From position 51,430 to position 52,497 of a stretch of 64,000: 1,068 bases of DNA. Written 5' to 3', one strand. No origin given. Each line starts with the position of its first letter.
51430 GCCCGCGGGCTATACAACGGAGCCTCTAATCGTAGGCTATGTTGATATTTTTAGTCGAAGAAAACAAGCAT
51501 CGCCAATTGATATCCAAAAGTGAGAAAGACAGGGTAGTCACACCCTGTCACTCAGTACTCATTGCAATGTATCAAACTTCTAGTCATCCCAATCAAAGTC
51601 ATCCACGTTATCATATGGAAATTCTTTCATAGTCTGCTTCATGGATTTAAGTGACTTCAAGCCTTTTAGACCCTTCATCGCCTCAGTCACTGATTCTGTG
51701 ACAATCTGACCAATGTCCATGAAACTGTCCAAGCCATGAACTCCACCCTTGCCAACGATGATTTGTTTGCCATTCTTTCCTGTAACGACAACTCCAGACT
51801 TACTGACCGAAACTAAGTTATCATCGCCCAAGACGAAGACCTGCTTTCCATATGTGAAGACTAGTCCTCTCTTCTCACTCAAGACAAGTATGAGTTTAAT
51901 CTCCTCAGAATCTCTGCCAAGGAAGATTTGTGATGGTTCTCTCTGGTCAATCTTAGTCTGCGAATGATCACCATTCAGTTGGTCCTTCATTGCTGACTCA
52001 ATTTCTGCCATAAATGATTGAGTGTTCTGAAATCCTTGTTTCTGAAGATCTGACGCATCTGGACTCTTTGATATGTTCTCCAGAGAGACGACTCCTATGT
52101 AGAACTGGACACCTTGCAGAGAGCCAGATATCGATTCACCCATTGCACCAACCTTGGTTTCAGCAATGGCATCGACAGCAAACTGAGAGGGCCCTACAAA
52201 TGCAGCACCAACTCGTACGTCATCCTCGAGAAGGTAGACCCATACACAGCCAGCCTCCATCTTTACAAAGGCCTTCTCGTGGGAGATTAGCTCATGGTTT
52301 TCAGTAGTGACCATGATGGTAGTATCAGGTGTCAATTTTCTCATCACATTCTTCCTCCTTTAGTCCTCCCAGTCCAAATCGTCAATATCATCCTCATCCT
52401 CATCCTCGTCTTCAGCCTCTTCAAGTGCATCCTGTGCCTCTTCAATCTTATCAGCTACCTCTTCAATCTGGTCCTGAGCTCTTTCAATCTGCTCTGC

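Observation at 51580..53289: Two-gene operon whose products share an acidic D-x-D-W-[DE]-D C-terminal tail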

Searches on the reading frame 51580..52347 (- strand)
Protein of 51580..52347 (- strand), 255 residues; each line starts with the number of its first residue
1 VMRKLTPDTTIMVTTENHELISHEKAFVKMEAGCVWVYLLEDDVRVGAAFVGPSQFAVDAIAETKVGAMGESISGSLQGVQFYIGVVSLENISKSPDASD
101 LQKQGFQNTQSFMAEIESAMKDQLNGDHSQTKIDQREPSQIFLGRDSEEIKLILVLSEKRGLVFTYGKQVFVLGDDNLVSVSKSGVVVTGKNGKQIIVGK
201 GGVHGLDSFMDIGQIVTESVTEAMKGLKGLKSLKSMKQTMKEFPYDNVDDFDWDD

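Call 3: search_protein_families(library=pfam, proteins=[window:51580-52347:-], max_evalue=1)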
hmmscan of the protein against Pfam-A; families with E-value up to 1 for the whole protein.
window:51580-52347:- (255 aa): 1 family
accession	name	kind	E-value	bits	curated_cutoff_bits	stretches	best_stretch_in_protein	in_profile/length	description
PF03657.19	UPF0113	-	0.033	14.9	23.8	1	155-201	3-51/73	UPF0113 PUA domain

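Call 4: search_protein_families(library=ncbifam, proteins=[window:51580-52347:-], max_evalue=1)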
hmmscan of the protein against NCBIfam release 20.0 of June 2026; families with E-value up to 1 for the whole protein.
window:51580-52347:- (255 aa): 2 families
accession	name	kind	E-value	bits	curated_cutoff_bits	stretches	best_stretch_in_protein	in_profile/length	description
NF004146.0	PRK05621.1-4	equivalog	0.018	14.5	342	1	133-245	61-167/296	F0F1 ATP synthase subunit gamma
NF009825.0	PRK13302.1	equivalog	0.14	11.6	253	1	163-229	87-156/271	aspartate dehydrogenase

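Call 6: find_homologous_proteins(query=window:51580-52347:-)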
Query window:51580-52347:- (255 aa): 209 proteins with E <= 0.001 among 870 candidates; the best 120 are listed.
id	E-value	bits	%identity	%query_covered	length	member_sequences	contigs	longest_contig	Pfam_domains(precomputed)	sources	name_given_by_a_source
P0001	2.0e-145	501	91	100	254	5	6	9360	-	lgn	-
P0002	4.9e-143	493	89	97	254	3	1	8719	-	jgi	-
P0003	1.2e-140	485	85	100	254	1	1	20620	-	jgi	-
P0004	1.7e-133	462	82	100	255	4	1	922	-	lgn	-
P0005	3.3e-133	461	82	100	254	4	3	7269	-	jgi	jgi:hypothetical protein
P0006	4.4e-128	444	77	97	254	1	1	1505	-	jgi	-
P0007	1.8e-127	442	77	97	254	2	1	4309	-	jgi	jgi:hypothetical protein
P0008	1.1e-125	436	76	97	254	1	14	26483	-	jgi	jgi:hypothetical protein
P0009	5.7e-123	427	74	97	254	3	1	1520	-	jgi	jgi:hypothetical protein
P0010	5.7e-122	424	74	97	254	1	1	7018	-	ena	-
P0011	9.8e-122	423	74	97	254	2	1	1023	-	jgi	jgi:hypothetical protein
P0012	2.2e-121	422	74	100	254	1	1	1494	-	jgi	jgi:hypothetical protein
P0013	2.6e-121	422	73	97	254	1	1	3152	-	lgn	-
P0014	1.3e-120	419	71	97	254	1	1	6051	-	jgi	jgi:hypothetical protein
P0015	1.9e-119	416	72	100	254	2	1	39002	-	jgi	jgi:hypothetical protein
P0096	7.2e-102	358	67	96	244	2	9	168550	-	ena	-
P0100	1.4e-101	357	65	100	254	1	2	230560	-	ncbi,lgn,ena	-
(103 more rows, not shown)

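Call 12: find_encoding_contigs(protein=window:51580-52347:-, flank=10000, max_places=4)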
Protein window:51580-52347:- (255 aa): no gene with exactly this product is on record in the collection.

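Call 13: find_encoding_contigs(protein=P0100, flank=10000, max_places=2)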
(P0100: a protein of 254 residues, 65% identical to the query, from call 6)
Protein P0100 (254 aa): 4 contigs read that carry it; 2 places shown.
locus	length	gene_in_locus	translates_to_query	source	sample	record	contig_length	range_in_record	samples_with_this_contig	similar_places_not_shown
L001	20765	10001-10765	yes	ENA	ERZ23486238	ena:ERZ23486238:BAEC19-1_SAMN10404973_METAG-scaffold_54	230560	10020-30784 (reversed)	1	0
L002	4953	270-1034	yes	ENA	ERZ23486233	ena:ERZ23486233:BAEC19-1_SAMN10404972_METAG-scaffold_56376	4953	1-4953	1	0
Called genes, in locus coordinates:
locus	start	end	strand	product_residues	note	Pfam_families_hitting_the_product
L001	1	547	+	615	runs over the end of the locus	PF24096:DUF7379, PF05057:DUF676 (weak), PF18884:TSP3_bac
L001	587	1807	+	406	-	PF14870:PSII_BNR, PF15902:Sortilin-Vps10 (weak), PF14870:PSII_BNR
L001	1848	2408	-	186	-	PF12895:ANAPC3 (faint), PF07719:TPR_2 (faint), PF13428:TPR_14 (faint), PF13432:TPR_16 (faint), PF24575:TPR_Slam (weak), PF00515:TPR_1 (faint), PF14559:TPR_19 (faint)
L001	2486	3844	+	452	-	PF02878:PGM_PMM_I, PF02879:PGM_PMM_II, PF02880:PGM_PMM_III, PF00408:PGM_PMM_IV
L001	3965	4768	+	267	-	-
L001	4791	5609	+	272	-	PF00696:AA_kinase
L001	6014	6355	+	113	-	-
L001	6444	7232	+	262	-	PF01012:ETF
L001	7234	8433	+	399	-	PF12797:Fer4_2 (faint), PF12837:Fer4_6 (faint), PF12838:Fer4_7 (weak), PF13187:Fer4_9 (weak), PF13237:Fer4_10 (weak), PF00037:Fer4 (weak), PF01012:ETF, PF00766:ETF_alpha, +2 more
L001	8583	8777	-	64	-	-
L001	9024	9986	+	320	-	PF01022:HTH_5 (weak)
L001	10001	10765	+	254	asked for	-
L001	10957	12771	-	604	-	PF00664:ABC_membrane, PF00005:ABC_tran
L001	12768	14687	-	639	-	PF00664:ABC_membrane, PF00005:ABC_tran, PF02463:SMC_N (weak), PF00005:ABC_tran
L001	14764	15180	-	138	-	PF00258:Flavodoxin_1, PF12724:Flavodoxin_5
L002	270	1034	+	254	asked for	-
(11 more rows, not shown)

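Call 14: find_encoding_contigs(protein=P0096, flank=10000, max_places=2)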
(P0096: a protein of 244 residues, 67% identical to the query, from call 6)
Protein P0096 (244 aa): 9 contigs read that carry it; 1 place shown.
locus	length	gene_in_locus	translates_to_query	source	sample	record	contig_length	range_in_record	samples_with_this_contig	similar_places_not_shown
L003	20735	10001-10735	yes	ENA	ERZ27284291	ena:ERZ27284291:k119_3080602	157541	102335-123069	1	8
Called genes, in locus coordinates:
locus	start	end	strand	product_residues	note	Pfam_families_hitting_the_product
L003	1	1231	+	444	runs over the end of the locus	PF00374:NiFeSe_Hases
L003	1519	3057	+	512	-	PF09176:Mpt_N, PF01488:Shikimate_DH (weak), PF03807:F420_oxidored (weak)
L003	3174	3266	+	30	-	-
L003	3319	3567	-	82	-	-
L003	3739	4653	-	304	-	PF00392:GntR (faint), PF01022:HTH_5 (faint), PF08279:HTH_11 (faint), PF09339:HTH_IclR (faint), PF13412:HTH_24 (weak), PF12840:HTH_20 (weak), PF13404:HTH_AsnC-type (weak), PF13412:HTH_24, +3 more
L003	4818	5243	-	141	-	PF19641:DUF6144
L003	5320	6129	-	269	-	PF00795:CN_hydrolase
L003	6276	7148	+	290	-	PF13489:Methyltransf_23 (weak), PF13649:Methyltransf_25, PF13847:Methyltransf_31 (weak), PF08241:Methyltransf_11, PF08242:Methyltransf_12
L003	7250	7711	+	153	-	-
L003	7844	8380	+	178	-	-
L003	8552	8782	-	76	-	-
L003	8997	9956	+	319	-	PF01022:HTH_5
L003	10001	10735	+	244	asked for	-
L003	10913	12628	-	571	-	PF00664:ABC_membrane, PF00005:ABC_tran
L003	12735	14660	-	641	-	PF00664:ABC_membrane, PF00005:ABC_tran, PF02463:SMC_N (weak), PF00005:ABC_tran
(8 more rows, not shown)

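Call 17: search_protein_representatives(protein=window:51580-52347:-)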
Query: 255 residues. Proteins with E-value up to 0.001 (for the whole library): 79; up to 1e-10: 49; up to 1e-30: 27. The best 79 are listed.
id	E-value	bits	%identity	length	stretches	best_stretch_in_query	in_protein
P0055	6.3e-105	366.4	67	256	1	2-254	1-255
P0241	9.3e-72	257.8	64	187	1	69-255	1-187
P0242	3.8e-63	229.6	46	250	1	4-255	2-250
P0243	1.1e-62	228.1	48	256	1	3-255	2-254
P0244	7.7e-59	215.5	46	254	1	2-255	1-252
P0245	9.2e-57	208.7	47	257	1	4-255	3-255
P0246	1.5e-56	208.0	40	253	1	3-255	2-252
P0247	5.0e-55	203.0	40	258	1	2-255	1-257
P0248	7.8e-54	199.1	45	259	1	9-255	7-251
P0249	2.4e-51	191.0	40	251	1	7-255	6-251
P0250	1.2e-50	188.7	40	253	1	5-255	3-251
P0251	7.4e-48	179.6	43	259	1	4-255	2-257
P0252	3.3e-46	174.2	42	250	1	7-255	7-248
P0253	4.9e-46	173.6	41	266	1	2-239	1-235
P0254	8.1e-46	172.9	42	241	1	4-235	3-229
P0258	2.3e-41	158.3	35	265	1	3-254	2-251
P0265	2.0e-32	129.1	33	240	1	3-227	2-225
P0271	3.5e-24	102.1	29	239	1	6-229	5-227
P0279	8.3e-16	74.7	27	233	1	10-226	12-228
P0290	7.6e-09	51.9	28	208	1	8-199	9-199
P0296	2.6e-07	46.9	26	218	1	8-198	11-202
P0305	1.2e-05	41.4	26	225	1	19-212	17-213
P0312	4.1e-05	39.7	26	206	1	11-197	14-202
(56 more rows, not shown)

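Call 23: search_solved_structures(query=A1, max_evalue=10)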
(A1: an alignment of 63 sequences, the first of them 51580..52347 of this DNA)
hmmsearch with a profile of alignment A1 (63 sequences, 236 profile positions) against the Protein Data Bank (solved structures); distinct sequences matched with E-value up to 10: 3.
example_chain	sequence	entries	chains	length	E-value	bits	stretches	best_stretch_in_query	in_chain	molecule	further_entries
8fjg_A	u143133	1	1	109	0.5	12.7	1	85-128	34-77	H12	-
1fx0_A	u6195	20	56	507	2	10.7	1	26-53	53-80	ATP SYNTHASE ALPHA CHAIN | ATPase alpha subunit | ATP synthase subunit alpha, chloroplastic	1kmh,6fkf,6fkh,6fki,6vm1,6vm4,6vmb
3ult_A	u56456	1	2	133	5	9.4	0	154-206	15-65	Ice recrystallization inhibition protein-like protein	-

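Call 29: find_encoding_contigs(protein=P0249, flank=8000, max_places=2)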
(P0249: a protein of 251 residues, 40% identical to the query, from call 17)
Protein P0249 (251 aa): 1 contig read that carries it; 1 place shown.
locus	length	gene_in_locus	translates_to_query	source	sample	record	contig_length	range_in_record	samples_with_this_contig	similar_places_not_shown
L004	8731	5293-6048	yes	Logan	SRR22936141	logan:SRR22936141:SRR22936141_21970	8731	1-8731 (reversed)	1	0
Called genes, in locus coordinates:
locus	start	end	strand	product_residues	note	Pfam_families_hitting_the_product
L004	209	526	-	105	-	-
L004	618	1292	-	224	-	PF14520:HHH_5, PF14229:DUF4332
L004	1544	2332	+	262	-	PF01012:ETF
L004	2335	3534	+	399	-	PF12838:Fer4_7, PF13187:Fer4_9, PF13237:Fer4_10 (weak), PF14697:Fer4_21, PF00037:Fer4, PF12837:Fer4_6 (weak), PF01012:ETF, PF00766:ETF_alpha, +3 more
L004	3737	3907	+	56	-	-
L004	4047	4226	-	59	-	-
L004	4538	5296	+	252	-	PF01022:HTH_5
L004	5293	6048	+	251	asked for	-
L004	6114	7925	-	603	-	PF00664:ABC_membrane, PF00005:ABC_tran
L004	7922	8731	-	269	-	?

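Call 31: find_encoding_contigs(protein=P0290, flank=8000, max_places=3)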
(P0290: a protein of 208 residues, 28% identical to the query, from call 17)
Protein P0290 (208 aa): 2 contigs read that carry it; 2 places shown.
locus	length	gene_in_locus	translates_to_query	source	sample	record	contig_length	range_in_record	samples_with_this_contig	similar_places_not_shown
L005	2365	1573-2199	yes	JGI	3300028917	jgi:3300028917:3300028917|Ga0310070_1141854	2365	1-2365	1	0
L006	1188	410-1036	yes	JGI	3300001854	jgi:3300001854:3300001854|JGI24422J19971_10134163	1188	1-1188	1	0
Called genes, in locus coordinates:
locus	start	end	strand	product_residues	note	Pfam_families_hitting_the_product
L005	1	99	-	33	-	?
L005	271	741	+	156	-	PF01965:DJ-1_PfpI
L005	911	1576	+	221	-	PF01638:HxlR (weak), PF12840:HTH_20, PF01022:HTH_5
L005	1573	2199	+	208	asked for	-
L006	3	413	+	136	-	?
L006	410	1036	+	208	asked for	-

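Call 33: predict_structure(alignment_id=A1)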
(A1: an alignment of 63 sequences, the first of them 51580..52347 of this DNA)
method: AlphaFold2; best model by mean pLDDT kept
length: 255 residues; sequences in the alignment: 63
mean_pLDDT: 86.8   pTM: 0.78
mean pLDDT of the five models: 86.8, 86.7, 86.5, 86.4, 85.5
residues with pLDDT >= 90: 162; 70-90: 51; 50-70: 35; < 50: 7
segments of 3 or more residues with pLDDT < 50: none
pLDDT, mean of each block of 10 residues (from residue 1): 88 98 97 98 96 97 83 97 97 98 98 97 81 80 97 92 94 90 91 89 84 70 68 53 51 53
secondary structure, 60 per line:
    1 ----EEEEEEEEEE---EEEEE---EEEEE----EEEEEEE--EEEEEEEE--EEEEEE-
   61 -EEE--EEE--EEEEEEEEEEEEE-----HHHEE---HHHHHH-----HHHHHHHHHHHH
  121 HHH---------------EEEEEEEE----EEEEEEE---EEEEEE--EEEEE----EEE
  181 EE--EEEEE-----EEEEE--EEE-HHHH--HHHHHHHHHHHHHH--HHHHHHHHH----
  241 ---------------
elements in order: E5-14 E18-22 E26-30 E35-41 E44-51 E54-59 E62-64 E67-69 E72-84 H98-103 H109-123 E139-146 E151-157 E161-166 E169-173 E178-182 E185-189 E195-199 E202-204 H206-209 H212-225 H228-236

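Call 35: fold_search(model_id=the predicted structure, library=pdb)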
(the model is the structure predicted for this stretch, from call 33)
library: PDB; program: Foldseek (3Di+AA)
matches with E <= 10: 488; with E <= 0.001: 0
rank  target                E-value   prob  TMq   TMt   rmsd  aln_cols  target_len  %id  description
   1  6v05_B                4.3e-02  0.28  0.16  0.14  15.0       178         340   10  Cryo-EM structure of a substrate-engaged Bam complex (released 2020-06-10)
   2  9a0j_B                8.5e-02  0.14  0.14  0.07  18.4       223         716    8  Deep learning enables the atomic structure determination of the Fanconi Anemia core complex from cryoEM (released 2020-09-15)
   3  9g33_UH               1.0e-01  0.13  0.14  0.08  18.4       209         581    7  Stalled 90S - Utp23-Krr1-deltaC3 (released 2025-06-18)
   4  7vci_D                1.5e-01  0.09  0.13  0.04  16.4       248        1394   10  Structure of Xenopus laevis NPC nuclear ring asymmetric unit (released 2022-02-02)
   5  6t96                  2.3e-01  0.08  0.13  0.10  18.0       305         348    6  Photorhabdus laumondii subsp. laumondii lectin PLL3 (released 2019-12-25)
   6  8q81                  2.3e-01  0.07  0.12  0.10  19.1       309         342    7  Photorhabdus laumondii lectin PLL3 in complex with alpha-methyl-fucoside (released 2025-03-05)
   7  8r50_A                2.8e-01  0.02  0.09  0.02  24.2       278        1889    9  Mouse teneurin-3 compact dimer - A1B1 isoform (released 2024-05-08)
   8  6fhy_A                3.1e-01  0.05  0.12  0.09  20.1       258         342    6  Photorhabdus asymbiotica lectin (PHL) in complex with synthetic C-fucoside (released 2019-01-30)
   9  6flu_A                3.7e-01  0.04  0.12  0.10  19.7       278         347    6  Photorhabdus asymbiotica lectin (PHL) in complex with synthetic C-fucoside (released 2019-02-06)
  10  8ysx_T                3.8e-01  0.05  0.13  0.16  18.0       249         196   11  canine immunoproteasome 20S subunit in complex with compound 2 (released 2024-07-31)
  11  7dr6_I                4.5e-01  0.07  0.13  0.16  16.3       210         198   11  PA28alpha-beta in complex with immunoproteasome (released 2021-01-20)
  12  2zf4_C                4.5e-01  0.04  0.11  0.15  15.4       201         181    8  Crystal Structure of VioE complexed with phenylpyruvic acid (released 2008-01-01)
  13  6ke6_B2               4.7e-01  0.03  0.12  0.06  22.0       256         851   12  3.4 angstrom cryo-EM structure of yeast 90S small subunit preribosome (released 2020-08-05)
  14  7cqy_A                5.0e-01  0.21  0.11  0.08   7.5        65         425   14  Tetrathionate hydrolase from Acidithiobacillus ferrooxidans mutant - D325N (released 2021-01-27)
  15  3wsz_A                5.0e-01  0.04  0.13  0.07  18.3       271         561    6  SorLA Vps10p domain in complex with Abeta-derived peptide (released 2015-02-04)
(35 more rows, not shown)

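Call 44: search_protein_families(library=pfam, alignment_id=A1, max_evalue=0.01)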
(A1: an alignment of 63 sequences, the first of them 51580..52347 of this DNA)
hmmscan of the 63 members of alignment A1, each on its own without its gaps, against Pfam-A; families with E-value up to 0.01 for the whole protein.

A. member 1, window:51580-52347:- (255 aa): 0 families

B. families by the number of members that match (of 63 scanned): 5 families
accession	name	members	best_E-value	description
PF15595.11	Imm51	1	0.00011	Immunity protein 51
PF06026.20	Rib_5-P_isom_A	1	0.00011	Ribose 5-phosphate isomerase A (phosphoriboisomerase A)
PF22299.1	BRISC_FAM175B_helical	1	0.002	BRISC complex subunit FAM175B, helical domain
PF04189.18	Gcd10p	1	0.0062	Gcd10p family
PF18641.6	LidA_Long_CC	1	0.0069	LidA long coiled-coil domain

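Call 45: list_cluster_members(proteins=[P0242, P0249, P0258, P0265, P0271, P0279, P0290, P0296, P0305, P0312])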
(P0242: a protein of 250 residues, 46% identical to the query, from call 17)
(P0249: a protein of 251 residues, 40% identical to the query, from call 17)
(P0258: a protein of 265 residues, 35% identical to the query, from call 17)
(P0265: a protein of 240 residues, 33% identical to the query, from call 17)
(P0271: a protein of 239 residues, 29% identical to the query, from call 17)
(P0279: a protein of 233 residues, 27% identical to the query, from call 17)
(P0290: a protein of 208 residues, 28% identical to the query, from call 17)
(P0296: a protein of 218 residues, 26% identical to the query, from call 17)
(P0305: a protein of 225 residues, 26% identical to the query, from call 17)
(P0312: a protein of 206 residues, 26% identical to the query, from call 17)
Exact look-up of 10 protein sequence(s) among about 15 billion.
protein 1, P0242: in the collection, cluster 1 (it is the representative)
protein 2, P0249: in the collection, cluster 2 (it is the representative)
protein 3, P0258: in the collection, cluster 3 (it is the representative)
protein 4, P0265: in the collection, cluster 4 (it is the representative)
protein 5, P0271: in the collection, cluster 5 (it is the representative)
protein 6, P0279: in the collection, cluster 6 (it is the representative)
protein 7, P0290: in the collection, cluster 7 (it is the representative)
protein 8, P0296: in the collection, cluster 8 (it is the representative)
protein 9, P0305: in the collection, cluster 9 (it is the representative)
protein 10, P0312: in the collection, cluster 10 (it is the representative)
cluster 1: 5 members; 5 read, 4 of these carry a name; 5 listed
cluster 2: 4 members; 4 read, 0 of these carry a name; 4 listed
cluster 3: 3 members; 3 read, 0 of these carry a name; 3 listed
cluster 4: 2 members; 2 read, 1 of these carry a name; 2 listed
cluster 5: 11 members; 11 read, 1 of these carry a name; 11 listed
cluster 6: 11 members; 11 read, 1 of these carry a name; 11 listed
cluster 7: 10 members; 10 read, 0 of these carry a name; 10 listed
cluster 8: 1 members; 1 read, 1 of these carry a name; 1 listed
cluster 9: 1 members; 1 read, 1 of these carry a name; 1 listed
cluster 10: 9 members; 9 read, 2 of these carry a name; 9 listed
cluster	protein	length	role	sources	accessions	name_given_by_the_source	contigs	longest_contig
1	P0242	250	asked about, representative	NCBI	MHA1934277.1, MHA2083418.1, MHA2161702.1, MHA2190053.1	MAG: hypothetical protein ACW97A_03255 [Candidatus Thorarchaeota archaeon]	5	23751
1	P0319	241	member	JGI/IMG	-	hypothetical protein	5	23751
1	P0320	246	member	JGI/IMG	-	hypothetical protein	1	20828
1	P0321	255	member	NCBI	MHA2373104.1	MAG: hypothetical protein ACXAEB_08810 [Candidatus Thorarchaeota archaeon]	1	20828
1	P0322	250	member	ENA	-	-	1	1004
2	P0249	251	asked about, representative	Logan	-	-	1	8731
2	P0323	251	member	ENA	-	-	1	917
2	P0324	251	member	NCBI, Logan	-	-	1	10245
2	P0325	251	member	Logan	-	-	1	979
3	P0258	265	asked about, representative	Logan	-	-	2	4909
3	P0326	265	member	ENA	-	-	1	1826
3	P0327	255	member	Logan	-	-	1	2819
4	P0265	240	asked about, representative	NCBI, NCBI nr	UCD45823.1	MAG: hypothetical protein JSV27_04880 [Candidatus Bathyarchaeota archaeon]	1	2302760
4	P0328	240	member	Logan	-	-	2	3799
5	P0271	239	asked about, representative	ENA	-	-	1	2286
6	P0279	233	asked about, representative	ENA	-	-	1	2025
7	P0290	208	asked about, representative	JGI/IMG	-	-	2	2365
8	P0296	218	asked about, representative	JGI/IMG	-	hypothetical protein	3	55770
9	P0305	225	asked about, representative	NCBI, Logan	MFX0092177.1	MAG: hypothetical protein ACFFBD_10485 [Candidatus Hodarchaeota archaeon]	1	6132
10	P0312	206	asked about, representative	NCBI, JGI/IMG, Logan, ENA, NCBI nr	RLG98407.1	hypothetical protein DRO29_01000 [Candidatus Bathyarchaeota archaeon] | MAG: hypothetical protein DRO29_01000 [Candidatus Bathyarchaeota archaeon]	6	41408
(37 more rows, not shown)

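Call 47: find_encoding_contigs(protein=P0265, flank=6000, max_places=1)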
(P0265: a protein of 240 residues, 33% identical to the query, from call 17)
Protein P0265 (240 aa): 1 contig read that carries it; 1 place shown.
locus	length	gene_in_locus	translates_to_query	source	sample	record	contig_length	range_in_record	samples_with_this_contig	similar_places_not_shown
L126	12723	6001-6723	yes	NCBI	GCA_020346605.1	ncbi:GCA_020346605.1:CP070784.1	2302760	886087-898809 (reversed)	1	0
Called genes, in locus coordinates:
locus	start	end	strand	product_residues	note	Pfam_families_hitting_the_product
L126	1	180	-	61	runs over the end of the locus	PF00096:zf-C2H2 (weak), PF13894:zf-C2H2_4 (faint)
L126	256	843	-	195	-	PF13489:Methyltransf_23 (weak), PF01209:Ubie_methyltran, PF13847:Methyltransf_31, PF08241:Methyltransf_11, PF08242:Methyltransf_12, PF13649:Methyltransf_25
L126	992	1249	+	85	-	-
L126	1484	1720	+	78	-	-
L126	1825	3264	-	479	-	PF01546:Peptidase_M20, PF07687:M20_dimer (weak)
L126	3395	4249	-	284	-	PF14505:DUF4438, PF20999:DUF4438_C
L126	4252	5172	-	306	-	PF14505:DUF4438, PF20999:DUF4438_C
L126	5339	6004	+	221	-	PF25213:HVO_A0261_N, PF01022:HTH_5, PF12840:HTH_20 (weak)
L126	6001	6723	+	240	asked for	-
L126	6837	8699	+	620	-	PF17297:PEPCK_N, PF00821:PEPCK_GTP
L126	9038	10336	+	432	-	PF00202:Aminotran_3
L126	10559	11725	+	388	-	-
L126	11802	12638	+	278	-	PF14512:TM1586_NiRdase (faint), PF00881:Nitroreductase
